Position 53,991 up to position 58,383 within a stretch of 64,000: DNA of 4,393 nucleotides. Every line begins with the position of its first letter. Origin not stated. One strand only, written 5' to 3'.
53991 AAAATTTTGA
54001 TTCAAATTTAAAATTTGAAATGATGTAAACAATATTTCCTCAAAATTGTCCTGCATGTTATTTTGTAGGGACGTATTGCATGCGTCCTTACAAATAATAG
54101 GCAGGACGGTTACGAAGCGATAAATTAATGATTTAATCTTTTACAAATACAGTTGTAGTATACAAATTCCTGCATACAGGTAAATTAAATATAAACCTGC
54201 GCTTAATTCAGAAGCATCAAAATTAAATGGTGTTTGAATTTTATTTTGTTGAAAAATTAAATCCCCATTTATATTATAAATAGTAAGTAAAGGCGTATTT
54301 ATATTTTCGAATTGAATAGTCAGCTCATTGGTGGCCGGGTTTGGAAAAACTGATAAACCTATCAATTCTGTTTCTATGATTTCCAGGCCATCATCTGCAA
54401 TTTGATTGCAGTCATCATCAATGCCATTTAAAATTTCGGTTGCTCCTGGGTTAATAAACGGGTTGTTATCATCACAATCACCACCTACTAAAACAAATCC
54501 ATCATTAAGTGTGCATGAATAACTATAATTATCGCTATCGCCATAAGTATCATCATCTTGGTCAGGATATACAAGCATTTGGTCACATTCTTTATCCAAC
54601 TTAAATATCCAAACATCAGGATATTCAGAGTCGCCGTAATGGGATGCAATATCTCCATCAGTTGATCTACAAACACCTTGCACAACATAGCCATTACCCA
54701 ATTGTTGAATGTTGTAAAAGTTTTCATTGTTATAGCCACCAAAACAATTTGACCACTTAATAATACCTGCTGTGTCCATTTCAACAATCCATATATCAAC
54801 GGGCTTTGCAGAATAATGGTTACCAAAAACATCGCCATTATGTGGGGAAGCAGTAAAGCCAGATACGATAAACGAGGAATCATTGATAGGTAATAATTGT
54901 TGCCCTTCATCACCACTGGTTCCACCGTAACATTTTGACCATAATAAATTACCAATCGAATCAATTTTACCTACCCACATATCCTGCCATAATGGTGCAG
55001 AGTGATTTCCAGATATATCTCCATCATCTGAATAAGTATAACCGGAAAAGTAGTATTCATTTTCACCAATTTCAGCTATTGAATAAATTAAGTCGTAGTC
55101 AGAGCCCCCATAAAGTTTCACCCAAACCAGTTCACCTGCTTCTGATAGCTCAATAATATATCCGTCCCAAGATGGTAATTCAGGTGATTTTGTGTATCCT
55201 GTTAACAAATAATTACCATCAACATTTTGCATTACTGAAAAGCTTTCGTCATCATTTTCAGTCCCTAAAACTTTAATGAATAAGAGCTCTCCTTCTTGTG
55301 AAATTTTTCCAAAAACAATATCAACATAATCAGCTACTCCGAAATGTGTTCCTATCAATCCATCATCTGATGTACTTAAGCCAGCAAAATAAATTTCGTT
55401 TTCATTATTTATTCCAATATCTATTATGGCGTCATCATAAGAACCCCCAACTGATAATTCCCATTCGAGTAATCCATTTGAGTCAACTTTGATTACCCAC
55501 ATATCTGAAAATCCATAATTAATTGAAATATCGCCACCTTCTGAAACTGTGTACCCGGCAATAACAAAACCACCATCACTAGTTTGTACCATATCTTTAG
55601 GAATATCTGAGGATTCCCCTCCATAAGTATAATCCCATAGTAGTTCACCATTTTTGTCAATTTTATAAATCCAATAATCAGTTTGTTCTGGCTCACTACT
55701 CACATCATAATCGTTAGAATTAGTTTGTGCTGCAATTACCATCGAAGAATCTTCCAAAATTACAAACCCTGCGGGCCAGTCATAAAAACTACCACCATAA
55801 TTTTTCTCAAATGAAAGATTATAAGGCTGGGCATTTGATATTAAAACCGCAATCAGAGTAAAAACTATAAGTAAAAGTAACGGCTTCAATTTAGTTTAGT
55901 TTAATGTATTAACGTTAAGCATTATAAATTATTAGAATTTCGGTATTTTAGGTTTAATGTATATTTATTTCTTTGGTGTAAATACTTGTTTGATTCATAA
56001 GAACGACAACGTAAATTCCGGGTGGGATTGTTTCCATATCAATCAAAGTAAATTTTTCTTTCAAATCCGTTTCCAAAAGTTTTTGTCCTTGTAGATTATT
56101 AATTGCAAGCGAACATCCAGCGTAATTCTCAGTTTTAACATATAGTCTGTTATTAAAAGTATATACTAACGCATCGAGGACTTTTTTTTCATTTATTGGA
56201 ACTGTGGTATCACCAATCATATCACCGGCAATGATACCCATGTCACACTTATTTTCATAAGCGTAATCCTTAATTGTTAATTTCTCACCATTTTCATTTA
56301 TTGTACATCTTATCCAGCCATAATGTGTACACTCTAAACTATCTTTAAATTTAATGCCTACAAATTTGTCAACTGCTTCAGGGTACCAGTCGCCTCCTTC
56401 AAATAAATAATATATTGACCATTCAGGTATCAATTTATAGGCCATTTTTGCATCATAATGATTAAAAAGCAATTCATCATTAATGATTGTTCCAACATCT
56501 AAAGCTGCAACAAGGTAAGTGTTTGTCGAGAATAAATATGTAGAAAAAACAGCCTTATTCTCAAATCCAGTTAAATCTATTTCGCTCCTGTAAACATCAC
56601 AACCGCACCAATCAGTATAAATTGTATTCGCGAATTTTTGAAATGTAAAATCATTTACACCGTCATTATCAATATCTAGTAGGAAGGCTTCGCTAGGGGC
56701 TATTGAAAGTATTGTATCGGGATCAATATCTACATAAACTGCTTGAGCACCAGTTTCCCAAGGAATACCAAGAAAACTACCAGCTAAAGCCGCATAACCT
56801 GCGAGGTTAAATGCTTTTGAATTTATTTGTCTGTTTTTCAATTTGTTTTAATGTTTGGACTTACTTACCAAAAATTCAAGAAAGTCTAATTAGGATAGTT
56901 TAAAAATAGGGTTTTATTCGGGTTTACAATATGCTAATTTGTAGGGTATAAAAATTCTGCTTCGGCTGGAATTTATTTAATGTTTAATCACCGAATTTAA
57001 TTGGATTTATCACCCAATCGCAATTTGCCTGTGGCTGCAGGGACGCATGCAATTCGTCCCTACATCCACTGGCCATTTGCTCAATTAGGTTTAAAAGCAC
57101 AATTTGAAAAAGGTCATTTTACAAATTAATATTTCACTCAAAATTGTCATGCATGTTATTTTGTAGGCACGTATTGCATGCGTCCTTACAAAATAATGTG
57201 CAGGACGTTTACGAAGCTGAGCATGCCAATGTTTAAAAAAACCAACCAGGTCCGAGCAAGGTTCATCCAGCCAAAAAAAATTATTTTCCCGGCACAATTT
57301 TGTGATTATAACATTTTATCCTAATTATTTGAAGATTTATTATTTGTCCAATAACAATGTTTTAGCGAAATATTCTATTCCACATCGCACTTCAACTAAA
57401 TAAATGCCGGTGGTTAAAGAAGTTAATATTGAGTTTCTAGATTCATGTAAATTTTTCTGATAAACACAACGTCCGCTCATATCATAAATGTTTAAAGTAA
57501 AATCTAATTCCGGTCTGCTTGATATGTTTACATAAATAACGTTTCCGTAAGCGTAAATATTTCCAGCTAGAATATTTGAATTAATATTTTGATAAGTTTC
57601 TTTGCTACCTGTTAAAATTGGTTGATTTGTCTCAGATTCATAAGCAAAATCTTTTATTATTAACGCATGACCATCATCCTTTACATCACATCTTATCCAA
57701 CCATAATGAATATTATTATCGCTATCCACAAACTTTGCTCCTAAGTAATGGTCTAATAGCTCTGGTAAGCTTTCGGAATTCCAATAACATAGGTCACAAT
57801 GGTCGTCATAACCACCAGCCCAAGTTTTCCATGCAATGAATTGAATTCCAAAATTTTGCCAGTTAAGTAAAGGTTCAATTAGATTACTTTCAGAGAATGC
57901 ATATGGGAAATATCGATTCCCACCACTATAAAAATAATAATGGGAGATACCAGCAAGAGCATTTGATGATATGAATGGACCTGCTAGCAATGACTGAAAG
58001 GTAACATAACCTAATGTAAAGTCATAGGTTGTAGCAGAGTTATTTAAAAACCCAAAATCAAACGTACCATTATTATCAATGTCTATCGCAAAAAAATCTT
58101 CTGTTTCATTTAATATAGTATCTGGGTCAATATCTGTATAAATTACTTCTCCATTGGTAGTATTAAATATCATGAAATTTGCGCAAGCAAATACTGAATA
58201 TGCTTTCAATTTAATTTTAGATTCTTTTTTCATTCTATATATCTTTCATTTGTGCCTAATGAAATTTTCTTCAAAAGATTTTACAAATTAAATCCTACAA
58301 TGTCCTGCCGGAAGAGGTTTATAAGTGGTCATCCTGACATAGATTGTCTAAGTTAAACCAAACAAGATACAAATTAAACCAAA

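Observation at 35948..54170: Seven of eight family-1 copies carry exactly one 1-nt homopolymer indel, each at a different position; only copy D is intact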

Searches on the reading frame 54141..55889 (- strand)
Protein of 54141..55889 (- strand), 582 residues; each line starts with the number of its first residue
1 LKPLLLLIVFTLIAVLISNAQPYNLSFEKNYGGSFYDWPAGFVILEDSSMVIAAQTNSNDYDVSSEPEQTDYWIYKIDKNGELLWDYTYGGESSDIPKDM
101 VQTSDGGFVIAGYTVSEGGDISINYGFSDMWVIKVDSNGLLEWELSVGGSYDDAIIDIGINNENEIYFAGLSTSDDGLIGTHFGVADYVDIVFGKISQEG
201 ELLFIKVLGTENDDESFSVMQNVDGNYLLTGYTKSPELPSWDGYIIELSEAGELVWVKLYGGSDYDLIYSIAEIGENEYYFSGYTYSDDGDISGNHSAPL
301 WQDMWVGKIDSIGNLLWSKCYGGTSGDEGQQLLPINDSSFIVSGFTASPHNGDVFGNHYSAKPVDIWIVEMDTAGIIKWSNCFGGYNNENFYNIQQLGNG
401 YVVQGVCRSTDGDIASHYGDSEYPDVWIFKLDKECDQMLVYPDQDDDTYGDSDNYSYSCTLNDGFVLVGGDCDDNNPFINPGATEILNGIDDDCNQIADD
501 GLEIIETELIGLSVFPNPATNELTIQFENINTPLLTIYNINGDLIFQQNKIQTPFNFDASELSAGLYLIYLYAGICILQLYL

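Call 11: search_protein_families(library=pfam, proteins=[window:54141-55889:-], max_evalue=0.01)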
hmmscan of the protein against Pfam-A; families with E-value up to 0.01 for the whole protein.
window:54141-55889:- (582 aa): 2 families
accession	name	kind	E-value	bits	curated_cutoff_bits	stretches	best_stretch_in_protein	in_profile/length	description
PF18962.6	Por_Secre_tail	-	1.3e-10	41.9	27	1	514-571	1-62/75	Secretion system C-terminal sorting domain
PF11617.13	Cu-binding_MopE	-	2.8e-08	34.3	27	1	471-500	1-30/30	Putative metal-binding motif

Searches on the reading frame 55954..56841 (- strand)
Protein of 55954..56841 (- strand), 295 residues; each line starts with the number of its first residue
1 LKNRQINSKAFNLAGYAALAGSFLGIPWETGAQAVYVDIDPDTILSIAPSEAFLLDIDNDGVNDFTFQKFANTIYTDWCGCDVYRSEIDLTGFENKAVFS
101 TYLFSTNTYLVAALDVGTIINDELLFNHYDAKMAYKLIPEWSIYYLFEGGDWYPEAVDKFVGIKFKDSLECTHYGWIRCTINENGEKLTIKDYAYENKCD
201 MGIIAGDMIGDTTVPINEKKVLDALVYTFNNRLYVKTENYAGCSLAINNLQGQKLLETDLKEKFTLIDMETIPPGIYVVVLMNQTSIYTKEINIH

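Call 11: search_protein_families(library=pfam, proteins=[window:55954-56841:-], max_evalue=0.01)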
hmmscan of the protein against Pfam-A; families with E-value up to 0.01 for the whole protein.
window:55954-56841:- (295 aa): 1 family
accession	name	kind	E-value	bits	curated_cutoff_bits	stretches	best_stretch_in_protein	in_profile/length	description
PF18962.6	Por_Secre_tail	-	0.0012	19.5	27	1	231-292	8-73/75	Secretion system C-terminal sorting domain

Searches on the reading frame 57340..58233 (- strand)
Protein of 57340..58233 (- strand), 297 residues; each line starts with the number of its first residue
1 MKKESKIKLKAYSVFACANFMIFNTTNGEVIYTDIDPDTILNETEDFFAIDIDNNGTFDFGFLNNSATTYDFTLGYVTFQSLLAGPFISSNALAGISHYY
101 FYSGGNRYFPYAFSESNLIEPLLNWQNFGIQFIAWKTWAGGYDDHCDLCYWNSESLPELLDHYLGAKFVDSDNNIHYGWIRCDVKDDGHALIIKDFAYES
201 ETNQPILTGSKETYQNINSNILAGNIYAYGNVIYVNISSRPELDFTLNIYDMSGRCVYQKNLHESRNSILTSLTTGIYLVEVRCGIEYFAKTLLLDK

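Call 11: search_protein_families(library=pfam, proteins=[window:57340-58233:-], max_evalue=0.01)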
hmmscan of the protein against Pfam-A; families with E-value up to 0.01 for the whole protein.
window:57340-58233:- (297 aa): 1 family
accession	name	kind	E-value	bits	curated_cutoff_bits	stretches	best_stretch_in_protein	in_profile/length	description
PF18962.6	Por_Secre_tail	-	8.5e-06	26.4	27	1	235-286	10-66/75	Secretion system C-terminal sorting domain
